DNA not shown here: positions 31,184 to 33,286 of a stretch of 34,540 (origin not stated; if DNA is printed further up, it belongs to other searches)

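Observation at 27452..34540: PICI-like phage satellite (or late-gene-less prophage arm) inserted next to the pfl locus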

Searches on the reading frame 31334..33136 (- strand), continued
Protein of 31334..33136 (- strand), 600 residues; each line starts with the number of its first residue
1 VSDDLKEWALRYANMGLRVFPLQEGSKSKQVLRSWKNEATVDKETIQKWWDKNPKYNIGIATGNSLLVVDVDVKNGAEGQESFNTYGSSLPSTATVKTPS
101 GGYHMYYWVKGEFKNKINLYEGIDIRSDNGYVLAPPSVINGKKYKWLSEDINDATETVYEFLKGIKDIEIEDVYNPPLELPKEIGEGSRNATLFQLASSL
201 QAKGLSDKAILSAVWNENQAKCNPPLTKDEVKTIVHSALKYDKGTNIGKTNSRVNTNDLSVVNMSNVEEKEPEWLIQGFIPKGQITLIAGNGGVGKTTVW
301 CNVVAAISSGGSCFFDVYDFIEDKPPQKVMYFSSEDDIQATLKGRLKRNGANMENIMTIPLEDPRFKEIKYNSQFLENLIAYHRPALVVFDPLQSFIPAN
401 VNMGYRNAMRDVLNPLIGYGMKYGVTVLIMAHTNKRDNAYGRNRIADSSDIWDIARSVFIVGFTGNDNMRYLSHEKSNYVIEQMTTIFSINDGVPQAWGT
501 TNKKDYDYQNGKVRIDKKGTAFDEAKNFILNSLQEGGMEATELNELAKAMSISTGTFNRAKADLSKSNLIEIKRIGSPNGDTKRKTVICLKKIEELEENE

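Call 45: search_protein_families(library=pfam, proteins=[L007:79-423:+, L007:435-2210:+, L007:3096-3989:+, L007:5023-5739:+, L007:5805-6962:-, L007:7092-7880:-, L007:10464-10781:+, L007:11676-12209:+, L007:12483-13373:+, L007:14859-15254:+], max_evalue=0.01)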
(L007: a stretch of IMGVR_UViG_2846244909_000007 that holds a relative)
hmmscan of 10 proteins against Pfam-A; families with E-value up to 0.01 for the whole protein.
L007:79-423:+ (114 aa): 0 families

L007:435-2210:+ (591 aa): 1 family
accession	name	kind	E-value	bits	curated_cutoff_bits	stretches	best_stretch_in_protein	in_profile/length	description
PF05895.17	DUF859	-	5.4e-22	78.5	28.8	1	1-334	1-343/626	Siphovirus protein of unknown function (DUF859)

L007:3096-3989:+ (297 aa): 2 families
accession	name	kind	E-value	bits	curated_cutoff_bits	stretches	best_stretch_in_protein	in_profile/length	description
PF08239.17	SH3_3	-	1.1e-06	29.2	27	0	266-294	19-53/54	Bacterial SH3 domain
PF00877.26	NLPC_P60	-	0.00039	20.8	23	1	58-133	13-93/105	NlpC/P60 family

L007:5023-5739:+ (238 aa): 1 family
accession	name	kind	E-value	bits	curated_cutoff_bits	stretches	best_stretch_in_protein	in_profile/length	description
PF04298.18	Zn_peptidase_2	-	5.8e-84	281.4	27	1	19-232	2-217/218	Putative neutral zinc metallopeptidase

L007:5805-6962:- (385 aa): 5 families
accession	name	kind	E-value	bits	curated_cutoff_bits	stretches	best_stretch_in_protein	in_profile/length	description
PF00589.27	Phage_integrase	-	1.3e-28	100.3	27.1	1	177-356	6-171/172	Phage integrase family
PF14657.12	Arm-DNA-bind_4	-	6.8e-08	32.4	22.3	1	18-57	3-45/47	Arm DNA-binding domain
PF22022.2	Phage_int_M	-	1.9e-06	28.5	27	1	70-157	3-91/96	Phage integrase central domain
PF14659.12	Phage_int_SAM_3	-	4.9e-06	27.1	22.6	1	67-122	1-56/58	Phage integrase, N-terminal SAM-like domain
PF13102.12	Phage_int_SAM_5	-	4.9e-05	24.1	22.3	1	67-156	1-93/98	Phage integrase SAM-like domain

L007:7092-7880:- (262 aa): 4 families
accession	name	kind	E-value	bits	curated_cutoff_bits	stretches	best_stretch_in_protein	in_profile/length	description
PF01381.28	HTH_3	-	1.5e-05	25.4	23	1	44-89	8-53/55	Helix-turn-helix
PF12844.13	HTH_19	-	0.00073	19.8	30.2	0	44-88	11-55/64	Helix-turn-helix domain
PF13443.12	HTH_26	-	0.002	18.8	22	1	44-87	11-53/63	Cro/C1-type HTH DNA-binding domain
PF04218.19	CENP-B_N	-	0.0074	16.3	21.2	0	45-68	22-45/53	CENP-B N-terminal DNA-binding domain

L007:10464-10781:+ (105 aa): 0 families

L007:11676-12209:+ (177 aa): 0 families

L007:12483-13373:+ (296 aa): 0 families

L007:14859-15254:+ (131 aa): 0 families

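Call 48: search_protein_families(library=ncbifam, proteins=[window:31334-33136:-], max_evalue=0.1)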
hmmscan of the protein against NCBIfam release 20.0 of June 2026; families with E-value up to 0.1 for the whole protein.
window:31334-33136:- (600 aa): 6 families
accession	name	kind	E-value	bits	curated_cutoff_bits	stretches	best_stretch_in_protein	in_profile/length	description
TIGR00416.1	sms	equivalog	0.00035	19.4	403.05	1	267-436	78-224/454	DNA repair protein RadA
NF006799.0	PRK09302.1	equivalog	0.00046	18.9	408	1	278-437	269-412/515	circadian clock protein KaiC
TIGR01968.1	minD_bact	equivalog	0.01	15.2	212.9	0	285-311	4-30/261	septum site-determining protein MinD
TIGR01969.1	minD_arch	subfamily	0.026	13.7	201.75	1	285-311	3-29/251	cell division ATPase MinD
NF052662.1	SprTrRegSpoVIF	equivalog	0.058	13.5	130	0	190-251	17-78/84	sporulation-specific transcription regulator SpoVIF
TIGR03881.1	KaiC_arch_4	hypoth_equivalog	0.081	12.6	247.8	0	275-302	13-40/231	KaiC domain-containing protein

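Call 75: search_protein_families(library=phrogs, proteins=[L022:9787-10194:+, L022:10208-11047:+, L022:11164-11520:+, L022:8514-9104:+, L001:13452-14093:+, L001:14502-14849:+, L001:15602-16888:+, L023:14270-14764:+, L007:11676-12209:+, L007:12483-13373:+], max_evalue=0.001)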
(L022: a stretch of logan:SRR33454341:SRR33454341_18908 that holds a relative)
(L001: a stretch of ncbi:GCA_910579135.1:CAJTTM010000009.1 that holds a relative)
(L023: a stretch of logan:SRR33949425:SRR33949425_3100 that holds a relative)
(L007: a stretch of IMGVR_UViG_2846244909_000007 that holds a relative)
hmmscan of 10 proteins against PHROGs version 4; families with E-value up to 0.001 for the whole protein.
L022:9787-10194:+ (135 aa): 4 families
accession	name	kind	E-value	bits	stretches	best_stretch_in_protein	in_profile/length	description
phrog_172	-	head and packaging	1.3e-07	32.9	1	8-119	49-187/229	head scaffolding protein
phrog_2303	-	head and packaging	0.00022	22.1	1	6-58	40-94/219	head scaffolding protein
phrog_14063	-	head and packaging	0.00028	22.1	1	9-102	38-134/193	head scaffolding protein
phrog_233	-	head and packaging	0.00045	21.9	0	8-133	9-156/161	head scaffolding protein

L022:10208-11047:+ (279 aa): 3 families
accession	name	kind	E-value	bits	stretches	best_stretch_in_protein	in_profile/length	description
phrog_422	-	head and packaging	2.4e-62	212.1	1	1-274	3-294/297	major head protein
phrog_267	-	head and packaging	4.7e-13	50.1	1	13-210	49-258/410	major head protein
phrog_283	-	head and packaging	6.1e-05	23.5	1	66-202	70-208/385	major head protein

L022:11164-11520:+ (118 aa): 2 families
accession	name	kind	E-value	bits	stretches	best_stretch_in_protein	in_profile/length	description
phrog_1740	-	transcription regulation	4.9e-06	26.3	1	49-112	148-212/567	RNA polymerase sigma factor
phrog_36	-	transcription regulation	1.1e-05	26.2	1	4-116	54-187/220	transcriptional regulator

L022:8514-9104:+ (196 aa): 0 families

L001:13452-14093:+ (213 aa): 0 families

L001:14502-14849:+ (115 aa): 2 families
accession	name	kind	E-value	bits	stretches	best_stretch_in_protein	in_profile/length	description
phrog_1740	-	transcription regulation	1.6e-06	27.9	1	43-114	144-213/567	RNA polymerase sigma factor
phrog_3512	-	transcription regulation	0.00025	22.2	1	19-113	21-109/130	sigma factor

L001:15602-16888:+ (428 aa): 2 families
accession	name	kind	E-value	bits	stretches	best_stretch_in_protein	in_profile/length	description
phrog_8614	-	unknown function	5.6e-30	105.8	2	134-239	173-275/489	-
phrog_25422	-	unknown function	0.00068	20.6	0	18-66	7-56/117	-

L023:14270-14764:+ (164 aa): 0 families

L007:11676-12209:+ (177 aa): 0 families

L007:12483-13373:+ (296 aa): 3 families
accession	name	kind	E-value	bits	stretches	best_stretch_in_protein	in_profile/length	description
phrog_3634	-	unknown function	2.4e-25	90.5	1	12-219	3-205/237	-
phrog_10872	-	unknown function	1e-12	49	1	3-200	14-205/306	-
phrog_26406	-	unknown function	1e-09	38.9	1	14-108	206-294/343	-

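Call 76: search_protein_families(library=pfam, proteins=[L022:9787-10194:+, L022:10208-11047:+, L022:11164-11520:+, L001:14502-14849:+, L001:13452-14093:+, L023:14270-14764:+, L001:7802-8554:-], max_evalue=0.01)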
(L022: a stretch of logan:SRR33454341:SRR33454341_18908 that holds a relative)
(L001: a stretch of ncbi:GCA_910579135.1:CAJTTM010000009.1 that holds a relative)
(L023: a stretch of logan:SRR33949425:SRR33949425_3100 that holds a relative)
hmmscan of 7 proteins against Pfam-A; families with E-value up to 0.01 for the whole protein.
L022:9787-10194:+ (135 aa): 1 family
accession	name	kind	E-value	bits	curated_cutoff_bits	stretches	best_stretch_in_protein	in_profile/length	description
PF14265.11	DUF4355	-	6.5e-05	23.6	25.4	0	16-105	2-114/124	Capsid assembly scaffolding protein Gp46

L022:10208-11047:+ (279 aa): 1 family
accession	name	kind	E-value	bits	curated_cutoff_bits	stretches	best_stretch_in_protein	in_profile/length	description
PF04454.18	Linocin_M18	-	0.0043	16.8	24.3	1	94-181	101-187/253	Encapsulating protein for peroxidase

L022:11164-11520:+ (118 aa): 5 families
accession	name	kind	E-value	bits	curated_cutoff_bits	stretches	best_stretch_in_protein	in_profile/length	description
PF04545.22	Sigma70_r4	-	2.3e-07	30.7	24.1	1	76-112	12-48/50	Sigma-70, region 4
PF08281.18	Sigma70_r4_2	-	2.6e-05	24.2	25.7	1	79-106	21-48/54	Sigma-70, region 4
PF13936.12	HTH_38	-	0.00067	19.8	27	1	84-103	20-39/44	Helix-turn-helix domain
PF07638.17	Sigma70_ECF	-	0.0026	18.1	21.1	1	77-105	144-172/185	ECF sigma factor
PF08220.18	HTH_DeoR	-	0.0072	16.5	21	0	86-103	16-33/57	DeoR-like helix-turn-helix domain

L001:14502-14849:+ (115 aa): 1 family
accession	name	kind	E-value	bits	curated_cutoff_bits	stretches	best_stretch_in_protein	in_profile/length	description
PF08281.18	Sigma70_r4_2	-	6.3e-06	26.2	25.7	1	82-113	23-54/54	Sigma-70, region 4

L001:13452-14093:+ (213 aa): 0 families

L023:14270-14764:+ (164 aa): 0 families

L001:7802-8554:- (250 aa): 1 family
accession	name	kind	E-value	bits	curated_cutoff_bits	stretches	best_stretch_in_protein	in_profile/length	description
PF04713.17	Pox_I5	-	0.009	16.5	25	0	11-42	3-34/75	Poxvirus protein I5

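Call 106: find_related_loci(query=A4, collection=viral_contigs, flank=10000)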
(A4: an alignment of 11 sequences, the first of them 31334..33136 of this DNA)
Query A4 (600 aa) in viral_contigs; peptide patterns used: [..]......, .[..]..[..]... (x = any residue, [..] = any of these).
235 stretches matched a pattern; 35 encode a relative of the query (tblastn E <= 1e-3); 35 distinct loci.
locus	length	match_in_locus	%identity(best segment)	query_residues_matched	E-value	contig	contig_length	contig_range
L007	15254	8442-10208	53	12-590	0e+0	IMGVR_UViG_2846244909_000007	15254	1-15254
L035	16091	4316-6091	45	5-579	2e-152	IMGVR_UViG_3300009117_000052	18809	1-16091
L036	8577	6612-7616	47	253-584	5e-99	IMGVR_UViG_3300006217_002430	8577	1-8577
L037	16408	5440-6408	48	255-576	5e-94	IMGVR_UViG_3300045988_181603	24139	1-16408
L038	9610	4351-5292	51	255-570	1e-93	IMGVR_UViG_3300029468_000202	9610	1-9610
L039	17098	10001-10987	38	262-580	4e-55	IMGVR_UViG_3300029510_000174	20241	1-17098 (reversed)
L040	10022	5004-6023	36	262-591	6e-54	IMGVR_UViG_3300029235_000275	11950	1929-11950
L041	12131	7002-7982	36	264-580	1e-48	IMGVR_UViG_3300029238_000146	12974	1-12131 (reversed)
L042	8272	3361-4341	35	264-580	3e-48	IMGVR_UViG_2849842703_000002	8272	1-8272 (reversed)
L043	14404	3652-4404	37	253-514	2e-43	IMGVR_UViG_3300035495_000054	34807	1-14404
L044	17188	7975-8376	35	5-134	3e-17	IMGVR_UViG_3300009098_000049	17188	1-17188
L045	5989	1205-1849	25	260-478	4e-13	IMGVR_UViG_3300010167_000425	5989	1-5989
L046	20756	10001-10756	24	271-502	9e-9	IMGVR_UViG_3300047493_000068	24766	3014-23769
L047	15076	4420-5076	25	273-479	1e-8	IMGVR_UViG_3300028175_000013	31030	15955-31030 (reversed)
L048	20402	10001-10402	30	14-146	5e-8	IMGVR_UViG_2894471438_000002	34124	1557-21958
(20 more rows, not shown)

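Call 112: search_protein_families(library=phrogs, proteins=[L035:8416-9636:+, L035:9603-10910:+, L035:10756-11745:+, L036:2250-3212:+, L038:1247-2293:-, L040:6684-7652:-, L041:4220-5473:-, L043:10622-11815:+, L043:12632-14122:+, L039:12263-13405:-], max_evalue=0.00001)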
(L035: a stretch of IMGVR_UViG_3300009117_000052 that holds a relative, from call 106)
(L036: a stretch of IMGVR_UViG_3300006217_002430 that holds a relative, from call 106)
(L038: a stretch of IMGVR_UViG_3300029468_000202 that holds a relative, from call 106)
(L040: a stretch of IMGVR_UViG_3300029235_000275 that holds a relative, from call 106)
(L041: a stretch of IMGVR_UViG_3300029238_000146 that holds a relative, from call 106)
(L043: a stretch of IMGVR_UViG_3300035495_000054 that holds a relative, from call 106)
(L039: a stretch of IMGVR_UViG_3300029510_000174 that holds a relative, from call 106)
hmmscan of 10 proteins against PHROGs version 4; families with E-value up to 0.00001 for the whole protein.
L035:8416-9636:+ (407 aa): 9 families
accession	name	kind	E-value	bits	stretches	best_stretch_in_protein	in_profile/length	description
phrog_3717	-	head and packaging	1.7e-82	278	1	4-267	4-273/277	terminase large subunit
phrog_2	-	head and packaging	4.2e-55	188.8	1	21-393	275-590/807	terminase large subunit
phrog_6672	-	head and packaging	1.5e-47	161.8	1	270-395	4-129/145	terminase large subunit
phrog_5653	-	head and packaging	8.5e-46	157.2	1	221-398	7-183/199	terminase large subunit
phrog_22023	-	unknown function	2.7e-12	48.2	1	145-278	15-145/153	-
phrog_979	-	head and packaging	2.5e-11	44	1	27-161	169-306/642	terminase large subunit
phrog_10250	-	head and packaging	3.8e-10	40.9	1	208-394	9-214/228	terminase large subunit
phrog_8711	-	head and packaging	1.2e-09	39.1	1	6-83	8-85/89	terminase large subunit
phrog_18557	-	head and packaging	2.2e-06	28.7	1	325-396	2-74/88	terminase large subunit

L035:9603-10910:+ (436 aa): 5 families
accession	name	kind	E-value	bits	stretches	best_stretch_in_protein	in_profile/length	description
phrog_64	-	head and packaging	1.2e-103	348.5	1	20-423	71-495/547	portal protein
phrog_9064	-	head and packaging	2.2e-31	110.2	1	222-423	2-206/228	portal protein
phrog_8065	-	unknown function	1.1e-18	68.8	1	16-140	34-162/165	-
phrog_8418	-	head and packaging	5.1e-17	63.3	1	327-424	1-104/136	portal protein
phrog_38065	-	head and packaging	1.1e-08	36.5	1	15-97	16-98/106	portal protein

L035:10756-11745:+ (330 aa): 12 families
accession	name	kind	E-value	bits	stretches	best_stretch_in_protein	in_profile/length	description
phrog_115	-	head and packaging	1.8e-46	160.6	1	50-311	20-325/665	minor head protein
phrog_4728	-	head and packaging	3.7e-30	106.2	1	55-305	7-301/591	head morphogenesis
phrog_2841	-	head and packaging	3.1e-28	100.1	1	117-315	113-318/525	minor head protein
phrog_595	-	head and packaging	1.4e-27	98.2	1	61-309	12-303/513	head maturation protease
phrog_19443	-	head and packaging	1.7e-19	70.7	1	163-324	139-305/579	minor head protein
phrog_7625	-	head and packaging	4.9e-18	66.3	1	57-316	6-261/504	head morphogenesis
phrog_1657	-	head and packaging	6.1e-16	59.6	1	60-306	22-301/337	head morphogenesis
phrog_6577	-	unknown function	2.8e-14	53.4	1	170-311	90-237/1066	-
phrog_2468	-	head and packaging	2.9e-07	31.3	0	58-272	18-229/303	head morphogenesis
phrog_2662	-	head and packaging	1.3e-06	28.3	1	65-304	486-709/717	portal protein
phrog_8089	-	head and packaging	1.4e-06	28.9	1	116-304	78-267/268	head morphogenesis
phrog_8404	-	unknown function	8.1e-06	27.1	0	52-106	4-60/137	-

L036:2250-3212:+ (321 aa): 2 families
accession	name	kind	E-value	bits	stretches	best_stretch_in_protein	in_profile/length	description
phrog_351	-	transcription regulation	3.5e-50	172.5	1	30-284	487-735/928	RNA polymerase sigma factor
phrog_1740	-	transcription regulation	6.4e-07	29.2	0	190-273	135-213/567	RNA polymerase sigma factor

L038:1247-2293:- (349 aa): 2 families
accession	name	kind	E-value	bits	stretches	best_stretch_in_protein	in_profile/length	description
phrog_1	-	integration and excision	4.6e-48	165.9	1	11-346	113-454/611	integrase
phrog_216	-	integration and excision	4.4e-13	50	1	171-341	58-238/301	integrase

L040:6684-7652:- (323 aa): 0 families

L041:4220-5473:- (418 aa): 2 families
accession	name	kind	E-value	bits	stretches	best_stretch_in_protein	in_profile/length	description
phrog_1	-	integration and excision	2e-36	127.4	1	74-409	121-449/611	integrase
phrog_216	-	integration and excision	8.7e-12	45.7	1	258-408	81-237/301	integrase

L043:10622-11815:+ (398 aa): 6 families
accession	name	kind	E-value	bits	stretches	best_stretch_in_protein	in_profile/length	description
phrog_2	-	head and packaging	2.5e-44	153.2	1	4-393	266-596/807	terminase large subunit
phrog_10250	-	head and packaging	7.4e-39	134.8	1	191-392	4-218/228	terminase large subunit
phrog_5653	-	head and packaging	6.8e-18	66.1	1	204-391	1-182/199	terminase large subunit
phrog_6672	-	head and packaging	9.9e-16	58.6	1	297-392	34-132/145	terminase large subunit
phrog_3717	-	head and packaging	2.4e-09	38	1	114-246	124-262/277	terminase large subunit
phrog_979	-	head and packaging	9.3e-08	32.2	1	5-162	155-315/642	terminase large subunit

L043:12632-14122:+ (497 aa): 1 family
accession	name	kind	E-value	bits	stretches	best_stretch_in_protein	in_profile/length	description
phrog_533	-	head and packaging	3.3e-86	290.8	1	16-487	14-485/495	portal protein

L039:12263-13405:- (381 aa): 0 families
